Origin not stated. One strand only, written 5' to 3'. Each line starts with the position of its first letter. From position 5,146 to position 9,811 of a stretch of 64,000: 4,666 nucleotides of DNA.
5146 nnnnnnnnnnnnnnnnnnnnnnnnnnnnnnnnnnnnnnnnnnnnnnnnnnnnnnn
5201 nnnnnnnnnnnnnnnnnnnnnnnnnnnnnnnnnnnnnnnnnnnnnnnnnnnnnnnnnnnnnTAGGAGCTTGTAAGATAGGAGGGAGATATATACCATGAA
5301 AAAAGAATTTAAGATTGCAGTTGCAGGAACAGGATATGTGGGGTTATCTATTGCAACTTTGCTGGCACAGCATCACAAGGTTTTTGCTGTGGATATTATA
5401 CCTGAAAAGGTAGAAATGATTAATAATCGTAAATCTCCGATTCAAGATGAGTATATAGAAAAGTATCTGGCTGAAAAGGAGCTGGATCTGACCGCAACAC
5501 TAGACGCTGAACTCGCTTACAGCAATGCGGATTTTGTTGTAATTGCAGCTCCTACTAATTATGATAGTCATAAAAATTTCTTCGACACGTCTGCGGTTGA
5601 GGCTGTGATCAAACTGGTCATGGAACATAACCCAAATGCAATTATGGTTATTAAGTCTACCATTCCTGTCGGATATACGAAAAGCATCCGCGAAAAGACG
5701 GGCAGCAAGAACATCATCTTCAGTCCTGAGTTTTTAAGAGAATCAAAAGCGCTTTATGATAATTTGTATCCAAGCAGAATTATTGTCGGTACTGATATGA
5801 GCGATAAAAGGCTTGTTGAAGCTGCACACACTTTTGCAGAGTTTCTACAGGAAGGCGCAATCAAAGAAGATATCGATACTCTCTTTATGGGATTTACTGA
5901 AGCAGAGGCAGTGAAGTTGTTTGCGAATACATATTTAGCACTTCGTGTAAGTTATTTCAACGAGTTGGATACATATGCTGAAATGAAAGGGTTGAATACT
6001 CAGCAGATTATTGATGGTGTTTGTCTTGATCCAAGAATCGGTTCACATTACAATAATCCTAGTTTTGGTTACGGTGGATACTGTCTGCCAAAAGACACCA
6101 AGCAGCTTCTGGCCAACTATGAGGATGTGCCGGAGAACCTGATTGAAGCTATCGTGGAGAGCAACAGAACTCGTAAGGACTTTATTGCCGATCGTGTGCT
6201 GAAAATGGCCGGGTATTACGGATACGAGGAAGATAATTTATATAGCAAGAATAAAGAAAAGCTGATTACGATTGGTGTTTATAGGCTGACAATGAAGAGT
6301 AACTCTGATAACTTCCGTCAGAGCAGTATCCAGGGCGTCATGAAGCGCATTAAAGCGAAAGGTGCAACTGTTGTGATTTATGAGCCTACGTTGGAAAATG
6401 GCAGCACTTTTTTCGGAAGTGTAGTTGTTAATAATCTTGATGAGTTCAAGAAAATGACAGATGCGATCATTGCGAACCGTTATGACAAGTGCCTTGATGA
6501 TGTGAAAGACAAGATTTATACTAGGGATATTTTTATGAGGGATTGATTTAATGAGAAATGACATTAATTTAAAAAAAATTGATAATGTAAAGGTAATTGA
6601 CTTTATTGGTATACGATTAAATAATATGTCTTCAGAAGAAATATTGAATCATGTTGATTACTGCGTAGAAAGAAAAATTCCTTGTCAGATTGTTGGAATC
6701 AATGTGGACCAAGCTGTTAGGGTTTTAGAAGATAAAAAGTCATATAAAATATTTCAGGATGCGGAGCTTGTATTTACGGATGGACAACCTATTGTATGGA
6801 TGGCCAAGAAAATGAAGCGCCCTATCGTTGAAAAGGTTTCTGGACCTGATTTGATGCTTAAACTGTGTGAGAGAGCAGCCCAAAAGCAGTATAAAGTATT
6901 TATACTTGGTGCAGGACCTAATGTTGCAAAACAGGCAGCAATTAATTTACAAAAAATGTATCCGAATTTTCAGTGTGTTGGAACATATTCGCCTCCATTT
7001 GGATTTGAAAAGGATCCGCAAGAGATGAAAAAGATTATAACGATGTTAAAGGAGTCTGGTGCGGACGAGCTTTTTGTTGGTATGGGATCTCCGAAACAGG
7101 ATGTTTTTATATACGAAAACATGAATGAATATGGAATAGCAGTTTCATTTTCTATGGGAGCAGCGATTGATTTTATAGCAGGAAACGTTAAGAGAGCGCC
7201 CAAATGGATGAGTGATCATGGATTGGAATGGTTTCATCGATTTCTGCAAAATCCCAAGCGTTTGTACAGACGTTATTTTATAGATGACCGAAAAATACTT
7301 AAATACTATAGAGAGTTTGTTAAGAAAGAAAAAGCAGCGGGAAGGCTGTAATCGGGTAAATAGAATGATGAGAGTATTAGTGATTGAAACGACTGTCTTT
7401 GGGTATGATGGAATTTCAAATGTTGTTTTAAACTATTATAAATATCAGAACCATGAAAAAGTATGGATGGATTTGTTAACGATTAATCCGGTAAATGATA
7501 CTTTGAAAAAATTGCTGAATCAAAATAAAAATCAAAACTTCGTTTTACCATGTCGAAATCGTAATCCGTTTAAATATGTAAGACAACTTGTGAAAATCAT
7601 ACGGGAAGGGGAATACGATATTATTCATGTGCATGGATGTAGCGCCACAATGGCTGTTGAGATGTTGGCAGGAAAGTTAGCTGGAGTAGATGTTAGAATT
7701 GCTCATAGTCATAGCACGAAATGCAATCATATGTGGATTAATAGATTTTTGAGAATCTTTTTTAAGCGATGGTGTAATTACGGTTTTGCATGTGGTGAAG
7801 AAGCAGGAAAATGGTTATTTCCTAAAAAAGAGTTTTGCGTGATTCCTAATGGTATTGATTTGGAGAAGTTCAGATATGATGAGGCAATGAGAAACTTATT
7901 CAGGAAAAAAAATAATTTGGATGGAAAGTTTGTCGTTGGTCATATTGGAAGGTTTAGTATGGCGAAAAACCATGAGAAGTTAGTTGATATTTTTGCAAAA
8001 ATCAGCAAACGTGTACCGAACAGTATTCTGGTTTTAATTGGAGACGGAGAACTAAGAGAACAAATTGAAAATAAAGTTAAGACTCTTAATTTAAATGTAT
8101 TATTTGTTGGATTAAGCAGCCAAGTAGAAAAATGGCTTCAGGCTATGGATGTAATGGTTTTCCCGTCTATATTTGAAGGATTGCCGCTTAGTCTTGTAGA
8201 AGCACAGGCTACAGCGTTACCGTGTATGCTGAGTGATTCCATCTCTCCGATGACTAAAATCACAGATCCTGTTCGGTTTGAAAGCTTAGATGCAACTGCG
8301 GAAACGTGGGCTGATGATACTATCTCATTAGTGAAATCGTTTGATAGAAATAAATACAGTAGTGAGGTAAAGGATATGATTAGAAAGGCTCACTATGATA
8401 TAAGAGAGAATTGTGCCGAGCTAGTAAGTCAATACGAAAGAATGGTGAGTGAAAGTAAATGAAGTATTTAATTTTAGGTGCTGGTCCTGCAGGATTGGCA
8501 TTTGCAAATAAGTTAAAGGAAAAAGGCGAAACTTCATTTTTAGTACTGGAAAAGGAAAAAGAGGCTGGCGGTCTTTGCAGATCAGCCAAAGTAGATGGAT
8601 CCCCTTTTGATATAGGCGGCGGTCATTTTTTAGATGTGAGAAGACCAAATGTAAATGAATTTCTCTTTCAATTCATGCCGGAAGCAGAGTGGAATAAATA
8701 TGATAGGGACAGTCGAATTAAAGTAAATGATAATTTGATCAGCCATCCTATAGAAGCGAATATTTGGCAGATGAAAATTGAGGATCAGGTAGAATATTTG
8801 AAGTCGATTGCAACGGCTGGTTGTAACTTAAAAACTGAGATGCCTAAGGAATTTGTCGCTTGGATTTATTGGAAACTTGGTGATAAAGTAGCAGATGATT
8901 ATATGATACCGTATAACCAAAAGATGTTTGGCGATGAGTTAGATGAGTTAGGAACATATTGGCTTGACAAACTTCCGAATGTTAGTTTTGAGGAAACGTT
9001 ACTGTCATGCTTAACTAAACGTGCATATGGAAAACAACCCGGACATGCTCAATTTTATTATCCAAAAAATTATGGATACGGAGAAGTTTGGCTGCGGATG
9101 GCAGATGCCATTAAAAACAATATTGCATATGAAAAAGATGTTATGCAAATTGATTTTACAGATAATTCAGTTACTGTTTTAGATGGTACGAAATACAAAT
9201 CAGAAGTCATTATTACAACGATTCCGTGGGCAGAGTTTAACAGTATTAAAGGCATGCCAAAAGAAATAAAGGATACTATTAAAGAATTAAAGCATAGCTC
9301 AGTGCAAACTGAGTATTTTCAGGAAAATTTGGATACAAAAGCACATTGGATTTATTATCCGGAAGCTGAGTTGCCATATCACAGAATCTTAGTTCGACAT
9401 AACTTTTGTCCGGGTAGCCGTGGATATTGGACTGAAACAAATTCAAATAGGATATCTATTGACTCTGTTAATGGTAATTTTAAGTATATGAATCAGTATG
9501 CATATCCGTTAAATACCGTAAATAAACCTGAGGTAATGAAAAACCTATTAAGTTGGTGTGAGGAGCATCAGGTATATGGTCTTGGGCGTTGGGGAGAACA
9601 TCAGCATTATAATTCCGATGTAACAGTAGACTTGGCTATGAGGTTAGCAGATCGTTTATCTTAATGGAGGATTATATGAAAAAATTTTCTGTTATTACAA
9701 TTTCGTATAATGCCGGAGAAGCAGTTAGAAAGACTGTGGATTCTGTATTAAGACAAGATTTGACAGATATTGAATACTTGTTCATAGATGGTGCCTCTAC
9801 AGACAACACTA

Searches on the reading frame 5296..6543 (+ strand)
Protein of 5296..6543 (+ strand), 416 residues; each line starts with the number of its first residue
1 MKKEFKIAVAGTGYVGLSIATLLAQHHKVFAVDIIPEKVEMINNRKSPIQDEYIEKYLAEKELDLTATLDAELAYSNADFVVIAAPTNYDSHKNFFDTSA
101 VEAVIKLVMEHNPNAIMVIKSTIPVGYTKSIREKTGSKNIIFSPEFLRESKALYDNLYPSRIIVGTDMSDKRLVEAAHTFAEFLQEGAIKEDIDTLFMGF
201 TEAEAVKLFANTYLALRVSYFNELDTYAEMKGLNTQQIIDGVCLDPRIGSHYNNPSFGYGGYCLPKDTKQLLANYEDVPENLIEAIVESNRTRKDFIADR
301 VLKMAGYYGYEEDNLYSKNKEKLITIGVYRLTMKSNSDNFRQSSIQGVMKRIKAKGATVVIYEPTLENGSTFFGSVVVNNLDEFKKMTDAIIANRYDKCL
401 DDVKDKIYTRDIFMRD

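Call 6: search_protein_families(library=pfam, proteins=[window:5296-6543:+], max_evalue=0.001)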
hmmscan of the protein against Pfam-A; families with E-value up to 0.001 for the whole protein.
window:5296-6543:+ (416 aa): 6 families
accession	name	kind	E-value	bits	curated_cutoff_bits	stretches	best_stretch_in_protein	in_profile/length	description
PF03721.20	UDPG_MGDP_dh_N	-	5.7e-32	111.2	27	1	6-172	2-181/187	UDP-glucose/GDP-mannose dehydrogenase family, NAD binding domain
PF00984.24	UDPG_MGDP_dh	-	9.5e-28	96.6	25.4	1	202-291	2-93/94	UDP-glucose/GDP-mannose dehydrogenase family, central domain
PF03720.21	UDPG_MGDP_dh_C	-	5e-12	46.5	30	1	327-403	1-80/103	UDP-glucose/GDP-mannose dehydrogenase family, UDP binding domain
PF01210.29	NAD_Gly3P_dh_N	-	1.1e-05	26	23.1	1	6-89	1-81/158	NAD-dependent glycerol-3-phosphate dehydrogenase N-terminus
PF02737.24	3HCDH_N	-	0.00023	21.6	22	1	6-98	1-99/180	3-hydroxyacyl-CoA dehydrogenase, NAD binding domain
PF02254.24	TrkA_N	-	0.00074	20.3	23.8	0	7-46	1-41/116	TrkA-N domain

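Call 9: search_protein_families(library=ncbifam, proteins=[window:5296-6543:+], max_evalue=0.001)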
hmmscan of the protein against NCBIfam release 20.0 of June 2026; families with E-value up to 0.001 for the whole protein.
window:5296-6543:+ (416 aa): 12 families
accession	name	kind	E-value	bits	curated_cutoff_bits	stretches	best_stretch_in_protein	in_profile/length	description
NF011631.0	PRK15057.1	equivalog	5.2e-169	562.4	757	1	6-415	2-387/388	UDP-glucose 6-dehydrogenase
TIGR03026.1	NDP-sugDHase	subfamily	1.2e-93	314.2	189.8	1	6-406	2-397/413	nucleotide sugar dehydrogenase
NF041297.1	UDPGDh_AglM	equivalog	6.5e-45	153.8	670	1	6-366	2-359/429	UDP-glucose 6-dehydrogenase AglM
NF047673.2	TeichurnBiosyTuaD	equivalog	7.9e-44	150.5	700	1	6-389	3-377/439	UDP-glucose 6-dehydrogenase TuaD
NF040825.1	UDPMaNacDH_Arch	equivalog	3.2e-29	102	750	1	6-374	2-359/418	UDP-N-acetyl-D-mannosamine dehydrogenase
NF008286.0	PRK11064.1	equivalog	3.8e-24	85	459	1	6-391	5-390/420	UDP-N-acetyl-D-mannosamine dehydrogenase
NF011729.0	PRK15182.1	equivalog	7.3e-07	28.3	592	1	4-368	6-359/425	Vi polysaccharide biosynthesis UDP-N-acetylglucosamine C-6 dehydrogenase TviB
NF006143.0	PRK08293.1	equivalog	3.9e-05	23.1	312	1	6-113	6-121/291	3-hydroxyacyl-CoA dehydrogenase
NF000941.0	PRK00094.1-3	equivalog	9.3e-05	21.8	423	1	6-88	3-82/336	NAD(P)H-dependent glycerol-3-phosphate dehydrogenase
NF000942.0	PRK00094.1-4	subfamily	0.00016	21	257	1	6-89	4-84/334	NAD(P)H-dependent glycerol-3-phosphate dehydrogenase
NF007034.0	PRK09496.2-1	subfamily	0.00025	20.1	344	1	6-44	2-40/445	Trk system potassium transporter TrkA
NF000946.0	PRK00094.2-4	equivalog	0.00076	18.5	455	0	1-87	1-84/342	NAD(P)H-dependent glycerol-3-phosphate dehydrogenase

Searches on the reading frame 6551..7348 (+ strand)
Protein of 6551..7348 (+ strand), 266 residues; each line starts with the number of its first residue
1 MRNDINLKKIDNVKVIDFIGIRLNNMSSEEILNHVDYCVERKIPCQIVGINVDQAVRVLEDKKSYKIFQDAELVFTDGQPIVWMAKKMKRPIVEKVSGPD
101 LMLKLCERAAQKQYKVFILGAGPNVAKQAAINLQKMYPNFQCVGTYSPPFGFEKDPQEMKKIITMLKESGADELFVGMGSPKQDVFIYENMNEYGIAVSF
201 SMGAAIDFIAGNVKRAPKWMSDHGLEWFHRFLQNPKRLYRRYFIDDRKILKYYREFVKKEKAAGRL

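Call 6: search_protein_families(library=pfam, proteins=[window:6551-7348:+], max_evalue=0.001)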
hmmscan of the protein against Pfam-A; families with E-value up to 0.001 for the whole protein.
window:6551-7348:+ (266 aa): 1 family
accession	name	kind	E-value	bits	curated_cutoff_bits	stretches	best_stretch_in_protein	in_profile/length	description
PF03808.19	Glyco_tran_WecG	-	3.5e-60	203.1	27.4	1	71-242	1-168/168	Glycosyl transferase WecG/TagA/CpsF family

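Call 9: search_protein_families(library=ncbifam, proteins=[window:6551-7348:+], max_evalue=0.001)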
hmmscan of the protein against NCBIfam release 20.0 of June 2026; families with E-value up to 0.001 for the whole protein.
window:6551-7348:+ (266 aa): 4 families
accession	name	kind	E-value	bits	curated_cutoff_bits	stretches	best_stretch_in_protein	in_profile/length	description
NF041872.1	EPS_EpsA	equivalog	2e-47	161.8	500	1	23-258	25-260/265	exopolysaccharide biosynthesis glycosyltransferase EpsA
TIGR00696.1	wecG_tagA_cpsF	superfamily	2.4e-43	147.9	69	1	67-245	2-176/178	WecB/TagA/CpsF family glycosyltransferase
NF002980.1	PRK03692.1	equivalog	7.2e-34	117.3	323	1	31-253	17-232/240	lipopolysaccharide N-acetylmannosaminouronosyltransferase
NF041710.1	UDPacetylman_taseTarA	equivalog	4.7e-33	114.7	350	1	12-243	5-232/247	N-acetylglucosaminyldiphosphoundecaprenol N-acetyl-beta-D-mannosaminyltransferase TarA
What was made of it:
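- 6551..7351 (+): WecG/TagA/CpsF (GT26) glycosyltransferase. PF03808 E 3.5e-60 (call 6); TIGR00696 passes (call 9)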

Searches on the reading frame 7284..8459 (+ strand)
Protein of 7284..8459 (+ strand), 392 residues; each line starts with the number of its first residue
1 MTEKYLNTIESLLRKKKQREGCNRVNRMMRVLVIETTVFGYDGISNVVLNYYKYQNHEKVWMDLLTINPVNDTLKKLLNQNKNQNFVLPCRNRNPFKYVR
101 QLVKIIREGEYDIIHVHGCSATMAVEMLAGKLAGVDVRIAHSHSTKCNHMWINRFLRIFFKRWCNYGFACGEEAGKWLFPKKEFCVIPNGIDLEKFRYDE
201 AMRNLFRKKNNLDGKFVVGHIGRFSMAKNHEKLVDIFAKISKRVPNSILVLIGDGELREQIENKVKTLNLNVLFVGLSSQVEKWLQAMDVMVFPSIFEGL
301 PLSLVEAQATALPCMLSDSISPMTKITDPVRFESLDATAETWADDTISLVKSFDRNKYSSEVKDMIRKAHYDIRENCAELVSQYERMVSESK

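Call 6: search_protein_families(library=pfam, proteins=[window:7284-8459:+], max_evalue=0.001)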
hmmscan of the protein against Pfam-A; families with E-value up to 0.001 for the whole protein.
window:7284-8459:+ (392 aa): 4 families
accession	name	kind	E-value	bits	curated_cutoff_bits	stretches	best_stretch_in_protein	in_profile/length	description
PF00534.26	Glycos_transf_1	-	7.2e-23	81.4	26.4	1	205-324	4-128/172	Glycosyl transferases group 1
PF13692.12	Glyco_trans_1_4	-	3.1e-20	73.3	27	1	216-320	2-109/142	Glycosyl transferases group 1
PF13439.12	Glyco_transf_4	-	5.9e-11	43.1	28.5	1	42-195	2-170/170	Glycosyltransferase Family 4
PF13579.12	Glyco_trans_4_4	-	3.2e-05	24.8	29.7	1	92-164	49-120/158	Glycosyl transferase 4-like domain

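Call 35: search_protein_families(library=ncbifam, proteins=[window:7284-8459:+], max_evalue=0.00001)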
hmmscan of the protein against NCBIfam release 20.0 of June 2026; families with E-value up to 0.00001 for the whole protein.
window:7284-8459:+ (392 aa): 21 families
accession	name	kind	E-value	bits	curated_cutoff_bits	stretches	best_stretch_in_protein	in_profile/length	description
TIGR03088.1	stp2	hypoth_equivalog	9.5e-31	107.2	409.05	1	39-315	11-300/374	TIGR03088 family PEP-CTERM/XrtA system glycosyltransferase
TIGR03999.1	thiol_BshA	equivalog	6.1e-22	78.1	273.7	1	176-387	161-369/375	N-acetyl-alpha-D-glucosaminyl L-malate synthase BshA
NF047684.1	TeichurnBiosyTuaC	equivalog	2e-18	66.5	550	1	183-388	186-390/391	teichuronic acid biosynthesis protein TuaC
NF011726.0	PRK15179.1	equivalog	6.2e-18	64.5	733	1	176-315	475-619/694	Vi polysaccharide biosynthesis protein TviE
NF012034.0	PRK15490.1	equivalog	2e-15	56.2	813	1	211-315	394-500/578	Vi polysaccharide biosynthesis glycosyltransferase TviE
NF049988.1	MGlcDAGSynMgs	equivalog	4.6e-15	55.9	400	1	183-315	177-317/398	alpha-monoglucosyldiacylglycerol synthase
NF050063.1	ProtGlycPglJ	equivalog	2.1e-14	53.5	500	1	186-312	172-290/363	N-acetylgalactosamine-N,N'-diacetylbacillosaminyl-diphospho-undecaprenol 4-alpha-N-acetylgalactosaminyltransferase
TIGR04063.1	stp3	hypoth_equivalog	3.1e-14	52.7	442.05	1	180-295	178-297/397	TIGR04063 family PEP-CTERM/XrtA system glycosyltransferase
TIGR04157.1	glyco_rSAM_CFB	subfamily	8.3e-14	51.4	400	1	180-320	191-333/406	TIGR04157 family glycosyltransferase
TIGR04047.1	MSMEG_0565_glyc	hypoth_equivalog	8.9e-13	48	259.85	1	182-371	159-360/373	MSMEG_0565 family glycosyltransferase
NF050056.1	ProtGlycPglH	equivalog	1.3e-12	47.4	600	1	208-307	172-272/354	GalNAc-alpha-(1->4)-GalNAc-alpha-(1->3)-diNAcBac-PP-undecaprenol alpha-1,4-N-acetyl-D-galactosaminyltransferase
NF041876.1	EPS_EpsE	equivalog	4.4e-12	45.9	400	1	182-318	186-326/389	exopolysaccharide biosynthesis GT4 family glycosyltransferase EpsE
NF053513.1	Gtran_IagA_BgsA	equivalog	7.6e-12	44.9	460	1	108-319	41-267/333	LTA glycolipid anchor biosynthesis glycosyltransferase, IagA/BgsA family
NF007396.0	PRK09922.1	equivalog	5.4e-11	41.9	385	1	220-326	187-298/361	lipopolysaccharide 1,6-galactosyltransferase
NF038011.1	PelF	equivalog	1.1e-09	37.8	100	1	184-319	282-415/489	GT4 family glycosyltransferase PelF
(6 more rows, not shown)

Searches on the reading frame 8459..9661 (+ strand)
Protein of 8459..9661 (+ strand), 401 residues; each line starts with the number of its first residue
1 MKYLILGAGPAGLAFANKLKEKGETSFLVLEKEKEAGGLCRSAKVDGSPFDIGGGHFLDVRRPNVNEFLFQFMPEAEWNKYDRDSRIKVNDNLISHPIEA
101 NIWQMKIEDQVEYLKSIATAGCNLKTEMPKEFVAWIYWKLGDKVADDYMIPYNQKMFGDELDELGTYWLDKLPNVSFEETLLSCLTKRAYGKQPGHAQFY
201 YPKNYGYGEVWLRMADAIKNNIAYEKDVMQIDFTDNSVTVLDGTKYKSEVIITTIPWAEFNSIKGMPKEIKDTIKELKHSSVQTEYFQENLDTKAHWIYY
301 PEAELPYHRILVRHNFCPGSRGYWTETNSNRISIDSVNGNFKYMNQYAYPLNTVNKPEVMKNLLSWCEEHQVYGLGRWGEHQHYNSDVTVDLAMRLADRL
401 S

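Call 6: search_protein_families(library=pfam, proteins=[window:8459-9661:+], max_evalue=0.001)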
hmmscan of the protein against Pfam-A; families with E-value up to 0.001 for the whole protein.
window:8459-9661:+ (401 aa): 3 families
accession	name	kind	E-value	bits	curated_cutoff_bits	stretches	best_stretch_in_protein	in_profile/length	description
PF13450.12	NAD_binding_8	-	3.6e-12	46.8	21.9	1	5-69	1-65/68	NAD(P)-binding Rossmann-like domain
PF01593.30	Amino_oxidase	-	5.7e-12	46.1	19.8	1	11-263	2-262/443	Flavin containing amine oxidoreductase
PF13738.12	Pyr_redox_3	-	6e-06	26.2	30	1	4-34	1-31/305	Pyridine nucleotide-disulphide oxidoreductase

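Call 9: search_protein_families(library=ncbifam, proteins=[window:8459-9661:+], max_evalue=0.001)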
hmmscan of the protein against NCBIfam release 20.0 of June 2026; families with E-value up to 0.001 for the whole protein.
window:8459-9661:+ (401 aa): 15 families
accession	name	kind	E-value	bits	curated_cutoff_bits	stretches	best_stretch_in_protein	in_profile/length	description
NF005547.0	PRK07208.1-3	equivalog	2.4e-30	105.7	380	1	3-310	7-318/465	hypothetical protein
NF005548.0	PRK07208.1-4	equivalog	3.4e-29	101.8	389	1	4-314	7-332/488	hypothetical protein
NF005546.0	PRK07208.1-2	equivalog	1.9e-17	63.1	418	1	3-83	7-86/527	hypothetical protein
NF005545.0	PRK07208.1-1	equivalog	2.4e-16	59.2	451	1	3-272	10-299/504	hypothetical protein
TIGR00031.1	UDP-GALP_mutase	equivalog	6.5e-13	48.4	303.75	1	2-397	3-373/378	UDP-galactopyranose mutase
NF005560.0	PRK07233.1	equivalog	5.7e-10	38.6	252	1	1-50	1-49/435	hypothetical protein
NF005549.0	PRK07208.1-5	equivalog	3.5e-08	32.4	587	1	4-82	8-88/534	hypothetical protein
NF008841.0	PRK11883.1-1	equivalog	5.3e-07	28.9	517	1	1-70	4-74/453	protoporphyrinogen oxidase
TIGR03467.1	HpnE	equivalog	1.3e-06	28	283.05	1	4-53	2-52/430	hydroxysqualene dehydroxylase HpnE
NF042421.1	hydcarot_desat_CrtD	equivalog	1.5e-06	26.9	500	1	4-77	5-74/487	1-hydroxycarotenoid 3,4-desaturase CrtD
TIGR02734.1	crtI_fam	subfamily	2.3e-06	26.6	238.1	1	5-72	3-66/504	phytoene desaturase family protein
NF058655.1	CrtID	equivalog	1.6e-05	24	640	1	4-72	2-66/478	bifunctional phytoene desaturase/3,4-desaturase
NF008843.0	PRK11883.1-3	equivalog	0.00019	20.7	406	1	2-58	3-60/424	protoporphyrinogen oxidase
NF045637.1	carotdesatCrtDProt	equivalog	0.00034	19.3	580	1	4-54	2-51/485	1-hydroxycarotenoid 3,4-desaturase CrtD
TIGR01813.1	flavo_cyto_c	subfamily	0.00062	18.6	285.45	1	4-38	3-37/444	flavocytochrome c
